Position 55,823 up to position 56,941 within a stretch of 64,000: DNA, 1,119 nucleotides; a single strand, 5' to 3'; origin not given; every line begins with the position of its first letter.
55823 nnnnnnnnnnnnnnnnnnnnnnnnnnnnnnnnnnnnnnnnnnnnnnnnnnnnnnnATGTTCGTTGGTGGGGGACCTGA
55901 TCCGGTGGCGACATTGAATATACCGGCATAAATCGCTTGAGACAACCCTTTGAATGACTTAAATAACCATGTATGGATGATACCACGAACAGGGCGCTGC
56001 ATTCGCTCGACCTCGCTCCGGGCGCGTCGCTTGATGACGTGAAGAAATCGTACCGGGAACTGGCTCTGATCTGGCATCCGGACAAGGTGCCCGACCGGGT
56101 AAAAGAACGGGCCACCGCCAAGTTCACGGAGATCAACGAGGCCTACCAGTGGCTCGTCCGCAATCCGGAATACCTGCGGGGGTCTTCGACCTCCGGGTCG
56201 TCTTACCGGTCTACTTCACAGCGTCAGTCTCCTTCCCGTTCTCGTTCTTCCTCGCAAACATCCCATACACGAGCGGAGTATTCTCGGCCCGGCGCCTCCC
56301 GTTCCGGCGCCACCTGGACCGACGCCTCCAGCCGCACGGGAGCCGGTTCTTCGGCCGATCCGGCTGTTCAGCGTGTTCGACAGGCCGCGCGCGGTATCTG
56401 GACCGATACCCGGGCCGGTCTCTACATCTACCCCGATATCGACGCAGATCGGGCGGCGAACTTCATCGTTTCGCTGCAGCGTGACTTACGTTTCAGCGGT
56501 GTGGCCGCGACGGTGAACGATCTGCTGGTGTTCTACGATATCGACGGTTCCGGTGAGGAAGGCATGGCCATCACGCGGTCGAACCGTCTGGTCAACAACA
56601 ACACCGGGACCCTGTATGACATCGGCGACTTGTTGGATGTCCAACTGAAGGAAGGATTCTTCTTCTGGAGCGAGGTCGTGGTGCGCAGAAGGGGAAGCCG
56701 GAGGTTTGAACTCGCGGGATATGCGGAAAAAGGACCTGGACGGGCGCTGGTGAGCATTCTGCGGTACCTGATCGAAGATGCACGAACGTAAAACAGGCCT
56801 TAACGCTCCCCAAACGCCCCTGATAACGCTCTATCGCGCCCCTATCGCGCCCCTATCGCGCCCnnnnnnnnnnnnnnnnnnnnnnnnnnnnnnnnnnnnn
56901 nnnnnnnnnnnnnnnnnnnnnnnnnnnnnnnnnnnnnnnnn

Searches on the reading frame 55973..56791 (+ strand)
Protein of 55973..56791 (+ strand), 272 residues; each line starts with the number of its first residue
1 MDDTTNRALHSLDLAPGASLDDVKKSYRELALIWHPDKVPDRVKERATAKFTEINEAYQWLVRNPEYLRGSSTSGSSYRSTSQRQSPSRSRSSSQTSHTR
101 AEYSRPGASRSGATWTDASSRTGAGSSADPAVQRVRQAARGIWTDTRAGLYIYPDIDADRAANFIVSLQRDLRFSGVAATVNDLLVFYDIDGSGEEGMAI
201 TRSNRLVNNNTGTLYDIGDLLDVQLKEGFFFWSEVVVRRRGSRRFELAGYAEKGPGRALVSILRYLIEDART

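Call 45: search_protein_families(library=pfam, proteins=[window:55973-56791:+], max_evalue=0.01)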
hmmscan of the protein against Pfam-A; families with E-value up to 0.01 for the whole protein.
window:55973-56791:+ (272 aa): 1 family
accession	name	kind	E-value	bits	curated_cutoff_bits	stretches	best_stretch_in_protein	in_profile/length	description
PF00226.36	DnaJ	-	4.1e-13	49.7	27.8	1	12-62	6-54/63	DnaJ domain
